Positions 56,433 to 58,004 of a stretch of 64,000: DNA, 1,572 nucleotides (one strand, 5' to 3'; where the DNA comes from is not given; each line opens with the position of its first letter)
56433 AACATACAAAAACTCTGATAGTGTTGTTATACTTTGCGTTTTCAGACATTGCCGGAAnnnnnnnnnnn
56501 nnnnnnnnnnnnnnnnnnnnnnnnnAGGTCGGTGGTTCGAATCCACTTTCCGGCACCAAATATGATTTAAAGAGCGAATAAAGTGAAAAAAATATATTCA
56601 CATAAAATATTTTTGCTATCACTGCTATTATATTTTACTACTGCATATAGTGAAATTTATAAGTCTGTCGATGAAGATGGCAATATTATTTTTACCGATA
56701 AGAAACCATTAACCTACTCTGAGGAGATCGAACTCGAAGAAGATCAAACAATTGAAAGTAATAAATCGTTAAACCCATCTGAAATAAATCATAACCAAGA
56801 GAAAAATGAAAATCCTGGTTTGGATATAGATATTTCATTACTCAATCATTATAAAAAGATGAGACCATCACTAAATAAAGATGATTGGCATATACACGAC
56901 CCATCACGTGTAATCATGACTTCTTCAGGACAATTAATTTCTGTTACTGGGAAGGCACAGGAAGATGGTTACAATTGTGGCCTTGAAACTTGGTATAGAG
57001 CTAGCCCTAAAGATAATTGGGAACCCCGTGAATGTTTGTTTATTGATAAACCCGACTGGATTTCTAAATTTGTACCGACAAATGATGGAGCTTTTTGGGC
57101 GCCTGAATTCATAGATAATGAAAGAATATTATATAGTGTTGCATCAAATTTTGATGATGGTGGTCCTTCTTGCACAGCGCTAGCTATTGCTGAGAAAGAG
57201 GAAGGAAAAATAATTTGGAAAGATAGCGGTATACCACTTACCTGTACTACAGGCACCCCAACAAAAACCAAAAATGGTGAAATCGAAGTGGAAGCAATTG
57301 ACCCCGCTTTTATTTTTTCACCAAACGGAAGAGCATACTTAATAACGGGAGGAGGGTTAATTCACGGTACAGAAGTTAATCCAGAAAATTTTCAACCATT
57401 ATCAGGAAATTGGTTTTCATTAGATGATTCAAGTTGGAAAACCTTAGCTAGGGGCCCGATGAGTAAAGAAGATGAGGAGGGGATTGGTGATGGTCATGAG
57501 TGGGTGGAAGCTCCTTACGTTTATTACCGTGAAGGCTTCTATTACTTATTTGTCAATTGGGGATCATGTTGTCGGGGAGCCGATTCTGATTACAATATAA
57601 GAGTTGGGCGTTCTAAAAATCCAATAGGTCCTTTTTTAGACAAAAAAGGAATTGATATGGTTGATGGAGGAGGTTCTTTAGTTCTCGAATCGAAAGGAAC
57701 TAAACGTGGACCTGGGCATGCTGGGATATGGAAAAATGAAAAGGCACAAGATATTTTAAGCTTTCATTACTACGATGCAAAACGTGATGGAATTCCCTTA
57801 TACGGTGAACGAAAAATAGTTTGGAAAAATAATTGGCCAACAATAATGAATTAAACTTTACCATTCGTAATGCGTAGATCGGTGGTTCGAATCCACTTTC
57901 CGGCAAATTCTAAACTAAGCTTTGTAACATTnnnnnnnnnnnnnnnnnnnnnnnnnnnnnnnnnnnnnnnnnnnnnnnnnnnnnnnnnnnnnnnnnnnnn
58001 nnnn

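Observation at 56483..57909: tRNA-Thr(CGU) followed 1.3 kb downstream by a 44-bp direct repeat of its own 3' end, bracketing one GH43-like gene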

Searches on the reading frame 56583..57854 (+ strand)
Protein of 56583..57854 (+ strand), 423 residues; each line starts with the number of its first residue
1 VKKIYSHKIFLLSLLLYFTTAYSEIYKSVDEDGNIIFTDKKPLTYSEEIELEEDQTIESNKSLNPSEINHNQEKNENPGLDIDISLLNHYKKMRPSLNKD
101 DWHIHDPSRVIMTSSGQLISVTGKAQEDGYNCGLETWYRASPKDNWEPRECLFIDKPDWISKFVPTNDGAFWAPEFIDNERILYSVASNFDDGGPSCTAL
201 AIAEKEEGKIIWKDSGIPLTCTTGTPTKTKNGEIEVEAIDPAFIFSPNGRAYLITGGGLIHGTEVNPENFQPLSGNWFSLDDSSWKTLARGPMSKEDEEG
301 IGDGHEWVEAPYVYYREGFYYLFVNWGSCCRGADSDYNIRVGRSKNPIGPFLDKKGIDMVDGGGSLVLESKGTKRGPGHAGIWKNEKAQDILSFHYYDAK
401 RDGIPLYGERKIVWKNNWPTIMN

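Call 6: search_protein_families(library=pfam, proteins=[window:56583-57854:+], max_evalue=0.01)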
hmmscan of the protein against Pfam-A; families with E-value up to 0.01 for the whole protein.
window:56583-57854:+ (423 aa): 2 families
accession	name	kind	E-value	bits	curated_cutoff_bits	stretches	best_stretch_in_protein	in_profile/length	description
PF04616.20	Glyco_hydro_43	-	4.8e-22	79.1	32.2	1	144-406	44-271/288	Glycosyl hydrolases family 43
PF13511.11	DUF4124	-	9.1e-05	23.1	22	1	12-51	1-42/56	Domain of unknown function (DUF4124)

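Call 8: find_homologous_proteins(query=window:56583-57854:+)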
Query window:56583-57854:+ (423 aa): 926 proteins with E <= 0.001 among 3913 candidates; the best 120 are listed.
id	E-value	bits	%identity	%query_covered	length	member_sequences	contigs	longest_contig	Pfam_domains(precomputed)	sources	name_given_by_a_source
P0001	1.3e-283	959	95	100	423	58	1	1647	PF04616.21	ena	-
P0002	8.7e-257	870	86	100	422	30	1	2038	PF04616.21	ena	-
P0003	1.2e-250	850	83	100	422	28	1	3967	PF13511.12,PF04616.21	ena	-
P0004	1.1e-249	847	83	100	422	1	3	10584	PF04616.21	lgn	-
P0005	1.8e-249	846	82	100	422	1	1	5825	PF04616.21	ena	-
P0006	2.6e-249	845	82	100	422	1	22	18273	PF04616.21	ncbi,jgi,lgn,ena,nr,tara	ncbi:MAG TPA: hypothetical protein DDX15_05040 [Gammaproteobacteria bacterium]|jgi:arabinan endo-1,5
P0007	3.8e-249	845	82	100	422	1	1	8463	PF04616.21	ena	-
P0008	9.1e-249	844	82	100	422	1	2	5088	PF04616.21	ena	-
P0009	1.2e-248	843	82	100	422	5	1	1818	PF04616.21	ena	-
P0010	1.1e-247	840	82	100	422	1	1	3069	PF04616.21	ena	-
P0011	5.1e-247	838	82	100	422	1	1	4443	PF04616.21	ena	-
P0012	2.8e-221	753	74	100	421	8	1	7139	PF04616.21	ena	-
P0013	1.3e-219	748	76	96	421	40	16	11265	PF04616.21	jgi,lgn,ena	jgi:arabinan endo-1,5-alpha-L-arabinosidase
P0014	2.1e-217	740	74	100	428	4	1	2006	PF04616.21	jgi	-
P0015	2.3e-216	737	83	87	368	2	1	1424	PF13511.12,PF04616.21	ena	-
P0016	2.8e-213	727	70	100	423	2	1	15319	PF04616.21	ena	-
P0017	5.9e-212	722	71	100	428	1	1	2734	PF04616.21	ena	-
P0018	1.3e-137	477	61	80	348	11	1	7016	PF04616.21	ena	-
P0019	3.2e-109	384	50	80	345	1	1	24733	PF04616.21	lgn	-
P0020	9.7e-109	382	50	80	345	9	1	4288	PF04616.21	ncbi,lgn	ncbi:MAG: family 43 glycosylhydrolase [Pseudomonadota bacterium]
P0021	1.1e-107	379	51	80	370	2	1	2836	PF04616.21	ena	-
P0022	4.0e-102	360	45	80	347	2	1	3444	PF04616.21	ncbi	ncbi:MAG: family 43 glycosylhydrolase [Pseudomonadota bacterium]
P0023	2.9e-101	357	47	78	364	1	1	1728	PF04616.21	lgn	-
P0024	3.6e-100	354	50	80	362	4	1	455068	PF04616.21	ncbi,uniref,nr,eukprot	ncbi:Extracellular exo-alpha-(1-_5)-L-arabinofuranosidase ArbA [Gracilariopsis chorda]|uniref:Endo-1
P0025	8.4e-100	353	48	76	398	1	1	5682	PF04616.21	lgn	-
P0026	1.4e-99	352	46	81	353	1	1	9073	PF04616.21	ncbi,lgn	ncbi:MAG: family 43 glycosylhydrolase [Pseudomonadota bacterium]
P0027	1.6e-99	352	47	82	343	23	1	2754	PF04616.21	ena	-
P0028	5.8e-97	343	47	80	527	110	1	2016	PF13472.13,PF04616.21,PF00657.29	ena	-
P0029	4.5e-96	340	47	80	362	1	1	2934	PF04616.21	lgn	-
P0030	6.5e-96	340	47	79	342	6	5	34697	PF04616.21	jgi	jgi:arabinan endo-1,5-alpha-L-arabinosidase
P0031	2.0e-95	338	48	76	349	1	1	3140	PF04616.21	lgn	-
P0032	3.4e-94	334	47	80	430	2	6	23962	PF04616.21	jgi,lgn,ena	-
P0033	6.8e-94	333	48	76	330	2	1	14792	PF04616.21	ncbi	ncbi:MAG: family 43 glycosylhydrolase [Pseudomonadota bacterium]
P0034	5.0e-93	330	46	76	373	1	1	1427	PF04616.21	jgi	-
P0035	1.2e-92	329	45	81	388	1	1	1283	PF04616.21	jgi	-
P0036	1.5e-92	329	46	82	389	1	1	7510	PF04616.21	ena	-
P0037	8.7e-92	326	45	80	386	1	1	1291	PF04616.21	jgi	-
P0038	9.7e-92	326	47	81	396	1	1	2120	PF04616.21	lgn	-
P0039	2.2e-91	325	45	78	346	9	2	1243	PF04616.21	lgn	-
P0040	4.5e-91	324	48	76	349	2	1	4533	PF04616.21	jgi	jgi:arabinan endo-1,5-alpha-L-arabinosidase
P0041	4.7e-91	324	47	80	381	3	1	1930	PF04616.21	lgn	-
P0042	1.1e-90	323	48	76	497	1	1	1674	PF04616.21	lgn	-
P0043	2.1e-90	322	45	80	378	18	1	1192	PF04616.21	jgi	-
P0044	3.4e-90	321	44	81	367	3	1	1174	PF04616.21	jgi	-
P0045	4.0e-90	321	45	79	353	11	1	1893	PF04616.21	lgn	-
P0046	4.7e-90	320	47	76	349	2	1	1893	PF04616.21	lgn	-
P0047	1.0e-89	319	45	80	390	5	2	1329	PF04616.21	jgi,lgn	-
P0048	1.2e-89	319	45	80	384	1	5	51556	PF04616.21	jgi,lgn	jgi:arabinan endo-1,5-alpha-L-arabinosidase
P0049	3.5e-89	318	44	79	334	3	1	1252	PF04616.21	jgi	jgi:arabinan endo-1,5-alpha-L-arabinosidase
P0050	3.8e-89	317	48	75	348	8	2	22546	PF04616.21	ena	-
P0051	7.4e-89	317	45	80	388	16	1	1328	PF04616.21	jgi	-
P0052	4.3e-88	314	42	80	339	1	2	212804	PF04616.21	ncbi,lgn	ncbi:MAG: family 43 glycosylhydrolase [Alphaproteobacteria bacterium]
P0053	4.5e-88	314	48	76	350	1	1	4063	PF04616.21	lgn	-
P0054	7.1e-88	313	48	75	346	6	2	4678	PF04616.21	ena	-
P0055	1.5e-87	312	44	80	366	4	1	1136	PF04616.21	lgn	-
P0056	1.8e-87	312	45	76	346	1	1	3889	PF04616.21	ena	-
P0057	2.2e-87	312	46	80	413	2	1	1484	PF04616.21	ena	-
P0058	2.2e-87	312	43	80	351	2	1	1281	PF04616.21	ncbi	-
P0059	3.5e-87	311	43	80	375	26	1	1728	PF04616.21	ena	-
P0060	3.8e-87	311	44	76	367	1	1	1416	PF04616.21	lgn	-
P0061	2.7e-86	308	44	80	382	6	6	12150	PF04616.21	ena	-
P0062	5.0e-86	307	42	80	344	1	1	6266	PF04616.21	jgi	jgi:arabinan endo-1,5-alpha-L-arabinosidase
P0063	5.2e-86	307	43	80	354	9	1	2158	PF04616.21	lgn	-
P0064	5.3e-86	307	45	80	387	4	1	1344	PF04616.21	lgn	-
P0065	6.3e-86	307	44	80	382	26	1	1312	PF04616.21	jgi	-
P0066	7.8e-86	307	46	75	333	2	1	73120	PF04616.21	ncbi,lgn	ncbi:MAG: arabinan endo-1,5-alpha-L-arabinosidase [Pseudomonadota bacterium]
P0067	2.0e-85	305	43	77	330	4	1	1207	PF04616.21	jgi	-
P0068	4.5e-85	304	43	79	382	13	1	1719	PF04616.21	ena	-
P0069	1.0e-84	303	43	79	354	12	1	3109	PF04616.21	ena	-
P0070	1.2e-84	303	44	80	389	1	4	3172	PF04616.21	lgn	-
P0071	2.4e-84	302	44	80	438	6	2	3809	PF04616.21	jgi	-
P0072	2.4e-84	302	41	84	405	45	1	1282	PF04616.21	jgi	-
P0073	4.4e-84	301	47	76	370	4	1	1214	PF04616.21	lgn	-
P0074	5.2e-84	301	45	80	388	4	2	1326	PF04616.21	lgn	-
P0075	7.8e-84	300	43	80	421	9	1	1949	PF04616.21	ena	-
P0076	1.4e-83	299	41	80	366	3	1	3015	PF04616.21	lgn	-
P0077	2.0e-83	299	44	80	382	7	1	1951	PF04616.21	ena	-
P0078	2.5e-83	298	43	81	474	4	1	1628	PF04616.21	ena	-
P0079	8.8e-83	297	43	80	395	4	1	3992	PF04616.21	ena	-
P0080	1.6e-82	296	43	79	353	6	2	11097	PF04616.21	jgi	-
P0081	1.9e-82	295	44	80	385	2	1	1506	PF04616.21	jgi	jgi:arabinan endo-1,5-alpha-L-arabinosidase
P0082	3.6e-82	294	43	80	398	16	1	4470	PF04616.21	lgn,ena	-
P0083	7.2e-82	294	43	81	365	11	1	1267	PF04616.21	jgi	-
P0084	2.2e-81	292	45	76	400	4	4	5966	PF04616.21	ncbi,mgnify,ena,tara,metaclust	mgnify:CR=1 FL=1|tara:strand:- start:35 stop:1237 length:1203 start_codon:yes stop_codon:yes gene_ty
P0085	3.8e-81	291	45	79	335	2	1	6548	PF04616.21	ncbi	ncbi:MAG: family 43 glycosylhydrolase, partial [Pseudomonadota bacterium]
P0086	2.7e-80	288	43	77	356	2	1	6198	PF04616.21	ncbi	-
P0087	1.5e-79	286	42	81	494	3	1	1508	PF04616.21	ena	-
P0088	2.5e-79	285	42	80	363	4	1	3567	PF04616.21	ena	-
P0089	3.6e-79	285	42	80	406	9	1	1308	PF04616.21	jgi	-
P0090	4.1e-79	284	38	93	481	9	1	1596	PF04616.21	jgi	-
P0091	9.5e-79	283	43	76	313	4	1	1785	PF04616.21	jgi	jgi:arabinan endo-1,5-alpha-L-arabinosidase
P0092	1.6e-78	282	40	80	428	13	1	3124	PF04616.21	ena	-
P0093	1.9e-78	282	42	81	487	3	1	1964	PF04616.21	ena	-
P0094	2.3e-78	282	40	80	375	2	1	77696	PF04616.21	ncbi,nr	ncbi:arabinan endo-1,5-alpha-L-arabinosidase [Chloroflexi bacterium TSY]|nr:arabinan endo-1,5-alpha-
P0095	2.6e-78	282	40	84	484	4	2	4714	PF04616.21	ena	-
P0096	5.2e-78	281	44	79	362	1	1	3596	PF04616.21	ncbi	ncbi:MAG: family 43 glycosylhydrolase [Pseudomonadota bacterium]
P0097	3.9e-76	275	40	80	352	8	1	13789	PF04616.21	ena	-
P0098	8.2e-76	274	44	76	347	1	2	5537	PF04616.21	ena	-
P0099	7.5e-75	270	42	76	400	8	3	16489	PF04616.21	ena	-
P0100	5.7e-74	267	40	82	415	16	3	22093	PF04616.21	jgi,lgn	jgi:arabinan endo-1,5-alpha-L-arabinosidase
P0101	8.8e-73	264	45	70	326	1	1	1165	PF04616.21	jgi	-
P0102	1.9e-71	259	39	79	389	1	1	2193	PF04616.21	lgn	-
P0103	1.2e-69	253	41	76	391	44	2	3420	PF04616.21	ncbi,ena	-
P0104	1.1e-68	250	39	76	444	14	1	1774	PF04616.21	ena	-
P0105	3.9e-68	248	39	76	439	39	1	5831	PF04616.21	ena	-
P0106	5.5e-68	248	39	76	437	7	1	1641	PF04616.21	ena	-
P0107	1.0e-67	247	38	80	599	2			PF13472.13,PF04616.21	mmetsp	mmetsp:Transcript_2211/g.5125 ORF Transcript_2211/g.5125 Transcript_2211/m.5125 type:complete len:60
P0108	1.3e-66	243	46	61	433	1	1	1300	PF00801.27,PF04616.21,PF18911.7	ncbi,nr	ncbi:MAG: family 43 glycosylhydrolase, partial [bacterium]|nr:family 43 glycosylhydrolase [bacterium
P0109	1.5e-66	243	38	76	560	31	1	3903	PF04616.21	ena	-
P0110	1.0e-65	240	39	76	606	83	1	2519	PF00127.27,PF13473.13,PF04616.21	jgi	-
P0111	1.7e-64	236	39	80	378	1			PF04616.21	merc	-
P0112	1.7e-64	236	35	89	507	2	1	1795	PF04616.21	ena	-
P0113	1.7e-64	236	38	77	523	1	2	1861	PF04616.21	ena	-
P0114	1.9e-64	236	39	75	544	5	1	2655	PF04616.21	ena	-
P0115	2.3e-64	236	38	76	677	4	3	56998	PF00127.27,PF13473.13,PF04616.21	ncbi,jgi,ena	-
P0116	2.5e-64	236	37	76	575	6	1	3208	PF00127.27,PF13473.13,PF04616.21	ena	-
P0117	1.2e-61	227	39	72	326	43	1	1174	PF04616.21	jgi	-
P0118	1.4e-60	223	42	73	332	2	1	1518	PF04616.21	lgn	-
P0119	4.9e-60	222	39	70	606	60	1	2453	PF13472.13,PF04616.21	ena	-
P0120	8.5e-60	221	40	77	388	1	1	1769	PF04616.21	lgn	-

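Call 9: find_encoding_contigs(protein=P0006, flank=8000, max_places=8)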
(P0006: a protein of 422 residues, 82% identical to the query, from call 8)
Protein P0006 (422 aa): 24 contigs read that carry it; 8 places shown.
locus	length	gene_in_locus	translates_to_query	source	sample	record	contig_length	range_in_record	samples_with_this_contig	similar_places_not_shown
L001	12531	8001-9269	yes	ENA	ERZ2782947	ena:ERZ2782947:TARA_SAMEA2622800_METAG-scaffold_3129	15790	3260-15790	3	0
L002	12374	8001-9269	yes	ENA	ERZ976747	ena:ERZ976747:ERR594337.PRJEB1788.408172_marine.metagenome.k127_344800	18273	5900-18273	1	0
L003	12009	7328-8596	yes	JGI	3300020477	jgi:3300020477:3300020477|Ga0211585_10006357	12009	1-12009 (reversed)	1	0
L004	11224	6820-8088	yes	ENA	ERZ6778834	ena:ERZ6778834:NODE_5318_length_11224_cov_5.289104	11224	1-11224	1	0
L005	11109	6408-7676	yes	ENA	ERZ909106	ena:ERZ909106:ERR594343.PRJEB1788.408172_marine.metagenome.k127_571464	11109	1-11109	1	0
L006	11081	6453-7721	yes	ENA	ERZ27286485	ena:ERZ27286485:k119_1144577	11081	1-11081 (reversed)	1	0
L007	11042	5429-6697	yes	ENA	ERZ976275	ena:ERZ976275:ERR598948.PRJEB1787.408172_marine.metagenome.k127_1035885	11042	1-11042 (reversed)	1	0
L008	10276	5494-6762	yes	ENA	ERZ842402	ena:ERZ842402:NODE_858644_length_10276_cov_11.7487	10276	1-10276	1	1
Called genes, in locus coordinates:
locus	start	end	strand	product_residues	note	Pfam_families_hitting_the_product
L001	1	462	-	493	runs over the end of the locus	-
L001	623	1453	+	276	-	PF00561:Abhydrolase_1, PF12146:Hydrolase_4 (weak), PF12697:Abhydrolase_6 (weak)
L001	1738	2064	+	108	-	PF13442:Cytochrome_CBB3, PF00034:Cytochrom_C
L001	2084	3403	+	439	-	PF07995:GSDH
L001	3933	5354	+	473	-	PF00875:DNA_photolyase, PF03441:FAD_binding_7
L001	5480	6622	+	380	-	PF20311:DUF6607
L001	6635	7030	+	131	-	PF19662:DUF6165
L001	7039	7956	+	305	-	PF01075:Glyco_transf_9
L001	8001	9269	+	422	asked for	PF04616:Glyco_hydro_43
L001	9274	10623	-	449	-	PF02667:SCFA_trans, PF03606:DcuC (weak)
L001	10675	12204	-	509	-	PF00171:Aldedh, PF05893:LuxC (faint)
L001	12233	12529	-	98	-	?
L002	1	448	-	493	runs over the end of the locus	-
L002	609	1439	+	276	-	PF00561:Abhydrolase_1, PF12146:Hydrolase_4 (weak), PF12697:Abhydrolase_6 (weak)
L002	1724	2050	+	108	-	PF13442:Cytochrome_CBB3, PF00034:Cytochrom_C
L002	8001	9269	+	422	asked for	PF04616:Glyco_hydro_43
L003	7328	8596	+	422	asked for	PF04616:Glyco_hydro_43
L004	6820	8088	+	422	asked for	PF04616:Glyco_hydro_43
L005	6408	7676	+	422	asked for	PF04616:Glyco_hydro_43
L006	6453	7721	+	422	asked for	PF04616:Glyco_hydro_43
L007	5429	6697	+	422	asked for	PF04616:Glyco_hydro_43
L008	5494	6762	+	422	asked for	PF04616:Glyco_hydro_43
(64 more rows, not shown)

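Call 10: find_encoding_contigs(protein=P0013, flank=8000, max_places=6)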
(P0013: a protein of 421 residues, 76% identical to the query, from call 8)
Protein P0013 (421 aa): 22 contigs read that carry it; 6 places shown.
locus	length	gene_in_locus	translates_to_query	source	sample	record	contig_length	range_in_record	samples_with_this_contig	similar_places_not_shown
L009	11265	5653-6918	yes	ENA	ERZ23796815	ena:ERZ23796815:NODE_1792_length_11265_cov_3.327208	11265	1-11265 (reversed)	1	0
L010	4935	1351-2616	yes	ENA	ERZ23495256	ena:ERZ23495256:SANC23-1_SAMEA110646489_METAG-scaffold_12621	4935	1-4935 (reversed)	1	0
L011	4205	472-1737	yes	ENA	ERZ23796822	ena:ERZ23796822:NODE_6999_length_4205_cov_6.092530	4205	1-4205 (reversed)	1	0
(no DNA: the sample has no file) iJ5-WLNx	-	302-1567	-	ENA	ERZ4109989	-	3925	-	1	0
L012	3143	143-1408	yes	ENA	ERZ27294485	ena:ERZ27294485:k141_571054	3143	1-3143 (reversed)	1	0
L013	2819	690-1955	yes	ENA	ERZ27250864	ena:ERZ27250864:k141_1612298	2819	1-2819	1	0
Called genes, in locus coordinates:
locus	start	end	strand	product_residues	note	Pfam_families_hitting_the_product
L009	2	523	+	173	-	?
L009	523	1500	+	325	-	PF13103:TonB_2 (weak), PF03544:TonB_C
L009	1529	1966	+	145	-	PF03652:RuvX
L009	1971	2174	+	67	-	-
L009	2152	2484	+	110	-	PF00156:Pribosyltran, PF14681:UPRTase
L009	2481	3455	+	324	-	PF02729:OTCace_N, PF00185:OTCace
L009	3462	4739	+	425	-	PF01979:Amidohydro_1, PF12890:DHOase, PF07969:Amidohydro_3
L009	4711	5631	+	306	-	PF00970:FAD_binding_6 (weak), PF08022:FAD_binding_8 (faint), PF10418:DHODB_Fe-S_bind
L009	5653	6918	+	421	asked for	PF04616:Glyco_hydro_43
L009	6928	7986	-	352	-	PF00437:T2SSE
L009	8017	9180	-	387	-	PF00437:T2SSE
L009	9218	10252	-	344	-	PF00437:T2SSE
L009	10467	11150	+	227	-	PF01168:Ala_racemase_N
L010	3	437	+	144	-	?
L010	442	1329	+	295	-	PF00970:FAD_binding_6 (weak), PF08022:FAD_binding_8 (faint), PF10418:DHODB_Fe-S_bind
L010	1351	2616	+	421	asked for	PF04616:Glyco_hydro_43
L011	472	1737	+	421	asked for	PF04616:Glyco_hydro_43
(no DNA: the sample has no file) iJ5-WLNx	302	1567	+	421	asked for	PF04616:Glyco_hydro_43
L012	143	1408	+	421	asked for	PF04616:Glyco_hydro_43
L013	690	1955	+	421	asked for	PF04616:Glyco_hydro_43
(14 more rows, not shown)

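Call 11: find_encoding_contigs(protein=P0016, flank=8000, max_places=4)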
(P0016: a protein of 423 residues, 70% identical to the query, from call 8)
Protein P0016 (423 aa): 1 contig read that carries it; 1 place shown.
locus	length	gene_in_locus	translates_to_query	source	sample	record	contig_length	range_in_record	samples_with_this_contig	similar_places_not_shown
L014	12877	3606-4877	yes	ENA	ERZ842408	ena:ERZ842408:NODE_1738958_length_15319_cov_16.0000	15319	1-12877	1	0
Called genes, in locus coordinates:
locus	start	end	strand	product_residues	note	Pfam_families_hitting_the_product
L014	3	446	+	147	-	?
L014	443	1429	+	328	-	PF02729:OTCace_N, PF00185:OTCace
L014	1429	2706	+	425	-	PF01979:Amidohydro_1, PF12890:DHOase, PF07969:Amidohydro_3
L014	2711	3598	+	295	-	PF00970:FAD_binding_6 (weak), PF08030:NAD_binding_6 (faint), PF10418:DHODB_Fe-S_bind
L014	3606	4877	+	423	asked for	PF04616:Glyco_hydro_43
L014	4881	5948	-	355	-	PF00437:T2SSE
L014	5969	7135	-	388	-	PF00437:T2SSE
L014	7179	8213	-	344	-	PF00437:T2SSE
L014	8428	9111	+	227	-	PF01168:Ala_racemase_N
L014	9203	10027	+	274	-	PF03807:F420_oxidored, PF14748:P5CR_dimer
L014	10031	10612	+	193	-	PF02325:CCB3_YggT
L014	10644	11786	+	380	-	PF00561:Abhydrolase_1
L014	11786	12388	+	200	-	PF07021:MetW, PF13489:Methyltransf_23, PF13847:Methyltransf_31, PF08241:Methyltransf_11, PF08242:Methyltransf_12, PF13649:Methyltransf_25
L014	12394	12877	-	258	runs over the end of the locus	PF03372:Exo_endo_phos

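Call 12: find_encoding_contigs(protein=P0001, flank=8000, max_places=6)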
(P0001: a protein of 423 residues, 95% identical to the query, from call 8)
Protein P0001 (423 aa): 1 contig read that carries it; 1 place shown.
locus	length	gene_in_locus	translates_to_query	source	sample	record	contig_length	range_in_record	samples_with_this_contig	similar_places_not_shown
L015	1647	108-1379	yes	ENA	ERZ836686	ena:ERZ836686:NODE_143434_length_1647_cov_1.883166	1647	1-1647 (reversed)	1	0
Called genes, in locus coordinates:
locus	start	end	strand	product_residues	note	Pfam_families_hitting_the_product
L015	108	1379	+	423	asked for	PF04616:Glyco_hydro_43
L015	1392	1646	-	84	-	?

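Call 13: find_encoding_contigs(protein=P0002, flank=8000, max_places=6)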
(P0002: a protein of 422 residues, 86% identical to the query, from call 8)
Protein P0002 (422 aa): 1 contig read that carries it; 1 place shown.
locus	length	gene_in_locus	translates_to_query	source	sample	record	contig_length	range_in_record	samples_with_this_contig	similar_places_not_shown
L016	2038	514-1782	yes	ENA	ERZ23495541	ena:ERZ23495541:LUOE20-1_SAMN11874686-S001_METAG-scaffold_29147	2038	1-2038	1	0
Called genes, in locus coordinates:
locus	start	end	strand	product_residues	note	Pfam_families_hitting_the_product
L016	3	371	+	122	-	?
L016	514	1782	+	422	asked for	PF04616:Glyco_hydro_43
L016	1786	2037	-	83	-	?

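Call 14: find_encoding_contigs(protein=P0003, flank=8000, max_places=6)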
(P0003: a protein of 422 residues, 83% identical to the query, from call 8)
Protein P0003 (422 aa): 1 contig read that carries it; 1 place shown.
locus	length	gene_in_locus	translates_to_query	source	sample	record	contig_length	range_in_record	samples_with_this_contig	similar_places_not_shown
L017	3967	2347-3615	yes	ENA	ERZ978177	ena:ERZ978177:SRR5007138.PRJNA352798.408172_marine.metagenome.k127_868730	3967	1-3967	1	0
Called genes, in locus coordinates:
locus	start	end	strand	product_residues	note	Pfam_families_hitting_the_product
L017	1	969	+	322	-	?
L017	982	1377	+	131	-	PF19662:DUF6165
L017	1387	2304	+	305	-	PF01075:Glyco_transf_9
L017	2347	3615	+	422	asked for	PF13511:DUF4124 (faint), PF04616:Glyco_hydro_43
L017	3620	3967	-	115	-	?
